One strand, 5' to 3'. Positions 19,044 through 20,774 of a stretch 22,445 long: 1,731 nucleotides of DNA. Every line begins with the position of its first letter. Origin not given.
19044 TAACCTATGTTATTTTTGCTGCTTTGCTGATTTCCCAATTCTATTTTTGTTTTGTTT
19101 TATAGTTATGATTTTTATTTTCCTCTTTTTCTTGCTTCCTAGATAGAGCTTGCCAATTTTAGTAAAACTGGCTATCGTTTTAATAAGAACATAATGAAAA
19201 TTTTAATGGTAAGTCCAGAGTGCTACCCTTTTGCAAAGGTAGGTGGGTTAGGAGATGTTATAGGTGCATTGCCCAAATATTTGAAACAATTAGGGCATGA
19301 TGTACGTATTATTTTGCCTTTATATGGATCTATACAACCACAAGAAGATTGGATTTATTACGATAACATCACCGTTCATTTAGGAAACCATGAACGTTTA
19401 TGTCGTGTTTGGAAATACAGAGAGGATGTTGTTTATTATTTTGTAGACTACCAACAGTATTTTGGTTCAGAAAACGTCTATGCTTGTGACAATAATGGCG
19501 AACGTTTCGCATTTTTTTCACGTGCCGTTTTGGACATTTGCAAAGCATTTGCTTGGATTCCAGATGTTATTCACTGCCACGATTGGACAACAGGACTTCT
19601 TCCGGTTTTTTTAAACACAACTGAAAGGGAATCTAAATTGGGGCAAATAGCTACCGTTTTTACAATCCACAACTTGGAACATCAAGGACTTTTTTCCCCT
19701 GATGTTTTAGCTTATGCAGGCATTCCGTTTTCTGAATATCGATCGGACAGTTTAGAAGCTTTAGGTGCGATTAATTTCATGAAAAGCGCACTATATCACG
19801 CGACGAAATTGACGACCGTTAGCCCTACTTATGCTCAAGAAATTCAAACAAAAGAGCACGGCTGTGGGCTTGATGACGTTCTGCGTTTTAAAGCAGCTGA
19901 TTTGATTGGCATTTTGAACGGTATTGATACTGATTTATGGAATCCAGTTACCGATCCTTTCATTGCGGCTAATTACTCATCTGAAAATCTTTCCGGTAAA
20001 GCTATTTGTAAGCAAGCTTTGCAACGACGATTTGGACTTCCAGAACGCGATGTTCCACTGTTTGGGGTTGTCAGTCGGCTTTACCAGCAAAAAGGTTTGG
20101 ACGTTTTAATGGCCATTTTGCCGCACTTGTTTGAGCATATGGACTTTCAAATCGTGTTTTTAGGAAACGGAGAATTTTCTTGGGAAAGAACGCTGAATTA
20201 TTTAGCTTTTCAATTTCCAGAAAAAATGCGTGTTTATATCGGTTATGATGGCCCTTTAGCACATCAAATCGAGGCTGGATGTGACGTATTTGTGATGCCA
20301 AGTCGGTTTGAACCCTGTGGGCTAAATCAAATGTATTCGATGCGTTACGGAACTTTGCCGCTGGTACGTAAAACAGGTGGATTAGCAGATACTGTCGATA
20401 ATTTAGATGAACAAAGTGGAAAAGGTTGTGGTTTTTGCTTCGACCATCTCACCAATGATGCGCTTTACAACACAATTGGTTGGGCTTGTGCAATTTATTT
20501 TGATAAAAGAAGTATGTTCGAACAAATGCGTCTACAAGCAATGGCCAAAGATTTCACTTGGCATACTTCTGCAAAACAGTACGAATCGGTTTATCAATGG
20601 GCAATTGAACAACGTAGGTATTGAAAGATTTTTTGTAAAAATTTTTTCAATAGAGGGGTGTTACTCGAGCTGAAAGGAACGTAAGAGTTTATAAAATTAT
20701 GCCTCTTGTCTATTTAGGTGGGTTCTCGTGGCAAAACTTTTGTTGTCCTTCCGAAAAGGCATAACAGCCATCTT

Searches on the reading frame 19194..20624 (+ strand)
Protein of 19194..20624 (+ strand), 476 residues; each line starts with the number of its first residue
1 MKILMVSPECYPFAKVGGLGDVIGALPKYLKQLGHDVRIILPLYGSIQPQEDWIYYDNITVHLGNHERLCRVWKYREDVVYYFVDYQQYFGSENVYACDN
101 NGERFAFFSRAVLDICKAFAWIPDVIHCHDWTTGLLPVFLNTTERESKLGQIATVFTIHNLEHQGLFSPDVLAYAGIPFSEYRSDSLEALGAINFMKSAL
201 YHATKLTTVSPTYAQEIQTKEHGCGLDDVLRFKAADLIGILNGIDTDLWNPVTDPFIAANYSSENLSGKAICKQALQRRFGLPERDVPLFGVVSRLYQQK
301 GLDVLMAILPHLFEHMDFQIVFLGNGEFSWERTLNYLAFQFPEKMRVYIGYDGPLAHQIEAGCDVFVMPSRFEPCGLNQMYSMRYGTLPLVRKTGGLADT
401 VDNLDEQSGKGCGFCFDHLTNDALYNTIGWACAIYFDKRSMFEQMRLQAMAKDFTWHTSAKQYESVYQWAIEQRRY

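Call 26: search_protein_families(library=pfam, proteins=[window:19194-20624:+], max_evalue=0.001)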
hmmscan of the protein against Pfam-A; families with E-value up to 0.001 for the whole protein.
window:19194-20624:+ (476 aa): 5 families
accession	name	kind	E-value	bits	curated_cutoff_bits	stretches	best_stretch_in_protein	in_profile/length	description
PF08323.17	Glyco_transf_5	-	1.5e-82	277.3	22.7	1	2-231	1-238/239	Starch synthase catalytic domain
PF00534.26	Glycos_transf_1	-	1.3e-11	44.8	26.4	1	283-428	11-152/172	Glycosyl transferases group 1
PF13439.12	Glyco_transf_4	-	3e-10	40.8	28.5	1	16-219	1-150/170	Glycosyltransferase Family 4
PF13692.12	Glyco_trans_1_4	-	1.3e-09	38.9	27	1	288-403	2-117/142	Glycosyl transferases group 1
PF13579.12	Glyco_trans_4_4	-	8.1e-07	30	29.7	1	17-219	1-144/158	Glycosyl transferase 4-like domain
